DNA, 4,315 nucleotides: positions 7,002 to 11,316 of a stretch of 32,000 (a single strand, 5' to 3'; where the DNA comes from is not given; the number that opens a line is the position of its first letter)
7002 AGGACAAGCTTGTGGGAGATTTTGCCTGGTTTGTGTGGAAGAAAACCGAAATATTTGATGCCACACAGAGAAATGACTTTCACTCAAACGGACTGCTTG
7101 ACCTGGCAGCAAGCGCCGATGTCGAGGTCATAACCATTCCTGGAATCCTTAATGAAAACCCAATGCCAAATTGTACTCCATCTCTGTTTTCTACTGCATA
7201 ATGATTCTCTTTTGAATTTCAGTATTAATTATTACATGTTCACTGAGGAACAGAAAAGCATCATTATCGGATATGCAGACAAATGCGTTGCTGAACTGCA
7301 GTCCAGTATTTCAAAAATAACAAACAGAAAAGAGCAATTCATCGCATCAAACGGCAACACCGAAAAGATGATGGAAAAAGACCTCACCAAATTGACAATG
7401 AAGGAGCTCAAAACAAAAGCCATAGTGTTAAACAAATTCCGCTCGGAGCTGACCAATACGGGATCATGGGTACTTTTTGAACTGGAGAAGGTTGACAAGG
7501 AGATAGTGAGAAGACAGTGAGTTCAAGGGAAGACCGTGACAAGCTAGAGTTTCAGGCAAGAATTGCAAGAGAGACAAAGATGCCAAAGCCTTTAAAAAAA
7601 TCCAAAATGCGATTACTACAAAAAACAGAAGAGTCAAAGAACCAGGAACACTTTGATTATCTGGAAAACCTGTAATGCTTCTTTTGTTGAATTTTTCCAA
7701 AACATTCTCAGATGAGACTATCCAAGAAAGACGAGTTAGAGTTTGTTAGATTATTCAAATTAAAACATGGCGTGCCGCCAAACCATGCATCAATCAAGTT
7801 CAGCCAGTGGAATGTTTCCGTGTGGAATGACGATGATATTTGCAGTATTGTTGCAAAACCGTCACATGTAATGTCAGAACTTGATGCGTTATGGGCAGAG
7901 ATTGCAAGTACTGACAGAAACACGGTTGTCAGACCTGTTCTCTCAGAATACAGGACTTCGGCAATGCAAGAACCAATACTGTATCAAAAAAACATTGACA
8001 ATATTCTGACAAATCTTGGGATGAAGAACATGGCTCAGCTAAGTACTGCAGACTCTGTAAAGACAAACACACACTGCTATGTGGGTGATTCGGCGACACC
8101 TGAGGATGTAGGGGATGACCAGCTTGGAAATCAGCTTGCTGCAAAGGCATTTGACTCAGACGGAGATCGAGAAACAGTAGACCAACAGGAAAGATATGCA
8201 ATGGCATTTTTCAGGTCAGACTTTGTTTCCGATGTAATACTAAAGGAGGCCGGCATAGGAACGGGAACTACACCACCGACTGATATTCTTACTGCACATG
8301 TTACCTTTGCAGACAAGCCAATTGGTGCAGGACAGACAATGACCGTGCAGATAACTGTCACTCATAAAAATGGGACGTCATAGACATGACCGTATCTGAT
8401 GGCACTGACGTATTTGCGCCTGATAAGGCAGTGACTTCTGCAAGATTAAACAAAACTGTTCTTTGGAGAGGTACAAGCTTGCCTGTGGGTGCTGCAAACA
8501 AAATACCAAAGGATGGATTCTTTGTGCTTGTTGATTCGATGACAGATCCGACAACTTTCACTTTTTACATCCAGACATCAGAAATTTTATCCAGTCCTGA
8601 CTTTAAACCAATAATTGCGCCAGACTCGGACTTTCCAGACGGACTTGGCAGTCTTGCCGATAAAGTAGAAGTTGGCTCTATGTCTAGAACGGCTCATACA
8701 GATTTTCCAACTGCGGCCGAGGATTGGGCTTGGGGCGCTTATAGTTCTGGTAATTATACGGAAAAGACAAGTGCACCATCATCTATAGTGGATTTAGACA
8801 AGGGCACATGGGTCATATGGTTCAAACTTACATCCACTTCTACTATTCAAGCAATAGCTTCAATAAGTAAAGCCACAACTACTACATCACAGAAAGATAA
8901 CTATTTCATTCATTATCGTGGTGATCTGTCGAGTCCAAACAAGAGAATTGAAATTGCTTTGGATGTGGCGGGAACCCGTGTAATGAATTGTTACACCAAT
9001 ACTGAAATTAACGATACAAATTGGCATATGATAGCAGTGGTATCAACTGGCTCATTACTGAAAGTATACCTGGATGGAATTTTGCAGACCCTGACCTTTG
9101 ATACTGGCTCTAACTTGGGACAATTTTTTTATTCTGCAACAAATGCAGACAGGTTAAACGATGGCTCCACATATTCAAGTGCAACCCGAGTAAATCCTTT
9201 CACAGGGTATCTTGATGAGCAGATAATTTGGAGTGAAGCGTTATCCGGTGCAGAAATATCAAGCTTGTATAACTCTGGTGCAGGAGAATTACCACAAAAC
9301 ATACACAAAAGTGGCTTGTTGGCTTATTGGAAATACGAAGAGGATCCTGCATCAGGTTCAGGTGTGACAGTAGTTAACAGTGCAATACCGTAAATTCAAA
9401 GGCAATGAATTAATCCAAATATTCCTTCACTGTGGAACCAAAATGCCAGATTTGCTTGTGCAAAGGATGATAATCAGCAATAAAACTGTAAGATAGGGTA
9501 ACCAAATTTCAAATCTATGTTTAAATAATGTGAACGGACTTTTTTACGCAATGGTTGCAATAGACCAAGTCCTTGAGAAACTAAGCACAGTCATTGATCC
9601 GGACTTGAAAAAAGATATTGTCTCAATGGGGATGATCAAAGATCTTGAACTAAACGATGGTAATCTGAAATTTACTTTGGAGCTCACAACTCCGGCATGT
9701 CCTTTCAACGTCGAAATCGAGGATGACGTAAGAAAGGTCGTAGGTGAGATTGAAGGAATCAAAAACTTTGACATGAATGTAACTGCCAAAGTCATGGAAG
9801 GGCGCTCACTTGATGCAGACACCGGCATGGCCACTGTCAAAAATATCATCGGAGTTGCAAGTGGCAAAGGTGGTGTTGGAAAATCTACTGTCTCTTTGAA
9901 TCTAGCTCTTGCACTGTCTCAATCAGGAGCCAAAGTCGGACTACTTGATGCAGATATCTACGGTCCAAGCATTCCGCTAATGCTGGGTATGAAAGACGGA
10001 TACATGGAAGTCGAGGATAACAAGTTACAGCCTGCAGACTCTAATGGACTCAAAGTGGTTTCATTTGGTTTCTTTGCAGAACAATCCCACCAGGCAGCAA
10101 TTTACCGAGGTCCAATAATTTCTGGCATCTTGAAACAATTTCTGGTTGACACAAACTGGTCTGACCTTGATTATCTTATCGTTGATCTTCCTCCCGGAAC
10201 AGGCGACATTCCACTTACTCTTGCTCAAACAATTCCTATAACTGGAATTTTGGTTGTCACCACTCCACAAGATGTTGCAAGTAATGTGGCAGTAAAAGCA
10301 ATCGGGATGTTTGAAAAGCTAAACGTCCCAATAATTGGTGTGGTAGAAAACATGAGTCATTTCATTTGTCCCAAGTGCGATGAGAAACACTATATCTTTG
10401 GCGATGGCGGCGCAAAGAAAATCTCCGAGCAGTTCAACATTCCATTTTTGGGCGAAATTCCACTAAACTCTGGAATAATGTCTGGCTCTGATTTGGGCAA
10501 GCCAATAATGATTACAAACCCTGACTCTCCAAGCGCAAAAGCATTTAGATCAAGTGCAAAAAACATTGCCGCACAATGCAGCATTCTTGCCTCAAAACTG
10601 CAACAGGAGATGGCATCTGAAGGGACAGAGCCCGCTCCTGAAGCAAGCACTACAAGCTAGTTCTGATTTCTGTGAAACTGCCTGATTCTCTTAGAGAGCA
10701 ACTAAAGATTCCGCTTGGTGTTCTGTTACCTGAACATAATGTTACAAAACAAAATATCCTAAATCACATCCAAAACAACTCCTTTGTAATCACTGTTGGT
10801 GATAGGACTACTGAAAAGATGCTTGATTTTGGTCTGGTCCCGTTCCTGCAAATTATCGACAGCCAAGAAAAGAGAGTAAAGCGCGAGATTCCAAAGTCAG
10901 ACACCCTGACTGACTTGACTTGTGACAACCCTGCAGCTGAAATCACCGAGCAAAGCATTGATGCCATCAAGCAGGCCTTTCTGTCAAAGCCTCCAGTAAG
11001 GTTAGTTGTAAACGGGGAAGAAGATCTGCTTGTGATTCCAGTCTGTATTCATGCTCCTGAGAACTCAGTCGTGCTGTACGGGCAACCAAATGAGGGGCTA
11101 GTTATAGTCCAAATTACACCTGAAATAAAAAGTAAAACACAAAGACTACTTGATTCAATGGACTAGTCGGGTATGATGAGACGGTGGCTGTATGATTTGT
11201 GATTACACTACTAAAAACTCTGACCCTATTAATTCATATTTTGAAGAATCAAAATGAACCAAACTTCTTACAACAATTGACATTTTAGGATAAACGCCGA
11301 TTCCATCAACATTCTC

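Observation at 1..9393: Head-tail virus tail module integrated beside core genes of a Nitrosopumilales-like archaeon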

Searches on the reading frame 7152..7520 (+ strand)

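Call 4: search_protein_families(library=pfam, proteins=[window:7152-7520:+], max_evalue=0.1)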
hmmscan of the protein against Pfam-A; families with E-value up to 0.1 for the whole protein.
window:7152-7520:+ (122 aa): 0 families

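Call 5: search_protein_families(library=phrogs, proteins=[window:7152-7520:+], max_evalue=0.1)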
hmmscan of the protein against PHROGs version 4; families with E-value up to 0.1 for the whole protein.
window:7152-7520:+ (122 aa): 1 family
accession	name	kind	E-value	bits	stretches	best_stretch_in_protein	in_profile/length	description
phrog_22033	-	head and packaging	0.03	13.4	1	30-91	535-596/845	virion structural protein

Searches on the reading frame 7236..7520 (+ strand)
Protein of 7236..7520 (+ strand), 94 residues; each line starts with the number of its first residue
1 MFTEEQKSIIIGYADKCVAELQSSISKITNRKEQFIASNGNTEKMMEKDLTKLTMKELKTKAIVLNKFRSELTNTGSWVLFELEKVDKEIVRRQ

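Call 101: search_protein_families(library=pfam, proteins=[window:7236-7520:+], max_evalue=0.01)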
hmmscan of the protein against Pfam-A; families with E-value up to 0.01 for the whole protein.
window:7236-7520:+ (94 aa): 0 families

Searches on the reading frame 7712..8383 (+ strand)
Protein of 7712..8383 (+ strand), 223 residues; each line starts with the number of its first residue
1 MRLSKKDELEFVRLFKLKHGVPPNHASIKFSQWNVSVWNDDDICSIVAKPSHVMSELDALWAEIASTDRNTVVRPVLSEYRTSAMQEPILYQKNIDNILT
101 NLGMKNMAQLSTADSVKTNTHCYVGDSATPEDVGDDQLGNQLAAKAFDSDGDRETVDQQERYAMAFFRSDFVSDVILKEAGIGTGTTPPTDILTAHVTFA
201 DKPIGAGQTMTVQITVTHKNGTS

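Call 4: search_protein_families(library=pfam, proteins=[window:7712-8383:+], max_evalue=0.1)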
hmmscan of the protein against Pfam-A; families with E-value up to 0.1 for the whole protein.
window:7712-8383:+ (223 aa): 0 families

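Call 5: search_protein_families(library=phrogs, proteins=[window:7712-8383:+], max_evalue=0.1)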
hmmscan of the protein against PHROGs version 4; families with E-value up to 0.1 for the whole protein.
window:7712-8383:+ (223 aa): 2 families
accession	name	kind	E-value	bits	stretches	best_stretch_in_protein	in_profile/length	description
phrog_4176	-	tail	1.1e-07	32.7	1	91-216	30-153/309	tail fiber protein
phrog_5417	-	unknown function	1e-06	29.7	1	96-217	32-155/156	-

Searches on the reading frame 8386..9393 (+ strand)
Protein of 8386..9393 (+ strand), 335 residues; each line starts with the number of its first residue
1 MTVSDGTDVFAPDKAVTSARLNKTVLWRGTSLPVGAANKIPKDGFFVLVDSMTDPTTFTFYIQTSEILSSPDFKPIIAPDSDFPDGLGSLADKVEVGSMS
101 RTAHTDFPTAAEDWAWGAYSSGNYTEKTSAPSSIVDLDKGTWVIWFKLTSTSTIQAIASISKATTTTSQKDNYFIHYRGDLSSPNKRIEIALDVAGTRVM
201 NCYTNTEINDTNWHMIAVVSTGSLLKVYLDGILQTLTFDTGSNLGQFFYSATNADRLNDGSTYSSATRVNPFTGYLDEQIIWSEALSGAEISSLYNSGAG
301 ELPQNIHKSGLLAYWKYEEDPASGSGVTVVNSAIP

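Call 4: search_protein_families(library=pfam, proteins=[window:8386-9393:+], max_evalue=0.1)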
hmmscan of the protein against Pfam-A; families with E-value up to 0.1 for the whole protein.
window:8386-9393:+ (335 aa): 5 families
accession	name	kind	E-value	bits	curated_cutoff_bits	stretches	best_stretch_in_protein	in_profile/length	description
PF13385.13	Laminin_G_3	-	8.8e-14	52.3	27.6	1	129-292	8-151/151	Concanavalin A-like lectin/glucanases superfamily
PF02973.23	Sialidase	-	0.00032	20.7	26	1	132-293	25-183/189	Sialidase, N-terminal domain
PF02210.31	Laminin_G_2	-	0.037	15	22.9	1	185-243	27-85/126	Laminin G domain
PF00054.30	Laminin_G_1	-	0.039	14.6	24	0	187-234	30-76/131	Laminin G domain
PF07423.16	DUF1510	-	0.065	13.9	23.1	0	120-167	24-71/93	Domain of unknown function (DUF1510)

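Call 5: search_protein_families(library=phrogs, proteins=[window:8386-9393:+], max_evalue=0.1)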
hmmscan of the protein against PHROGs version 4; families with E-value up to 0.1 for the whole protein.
window:8386-9393:+ (335 aa): 6 families
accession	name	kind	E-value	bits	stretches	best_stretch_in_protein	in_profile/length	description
phrog_8510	-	head and packaging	5.5e-10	38.6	1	101-297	719-899/1348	virion structural protein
phrog_3545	-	unknown function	1.7e-05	24.1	1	126-287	802-965/1115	-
phrog_37978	-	unknown function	2.1e-05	24.6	1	96-296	161-360/564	-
phrog_17347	-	unknown function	0.0011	19.8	1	148-298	65-208/312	-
phrog_4390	-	unknown function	0.0016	19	1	133-296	81-240/253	-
phrog_38322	-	unknown function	0.007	16.3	1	140-248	357-460/506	-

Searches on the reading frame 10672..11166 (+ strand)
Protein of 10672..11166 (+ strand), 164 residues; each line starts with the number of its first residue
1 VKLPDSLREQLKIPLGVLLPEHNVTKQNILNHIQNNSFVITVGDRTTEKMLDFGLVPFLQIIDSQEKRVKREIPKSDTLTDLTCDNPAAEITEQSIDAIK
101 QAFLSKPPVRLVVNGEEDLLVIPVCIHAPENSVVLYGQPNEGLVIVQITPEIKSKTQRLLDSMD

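Call 59: search_protein_families(library=pfam, proteins=[window:10672-11166:+], max_evalue=0.001)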
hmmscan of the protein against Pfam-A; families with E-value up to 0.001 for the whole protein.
window:10672-11166:+ (164 aa): 1 family
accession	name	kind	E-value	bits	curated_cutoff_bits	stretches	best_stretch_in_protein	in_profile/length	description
PF04019.17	DUF359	-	1.2e-35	122.4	25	1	46-163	1-125/126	Protein of unknown function (DUF359)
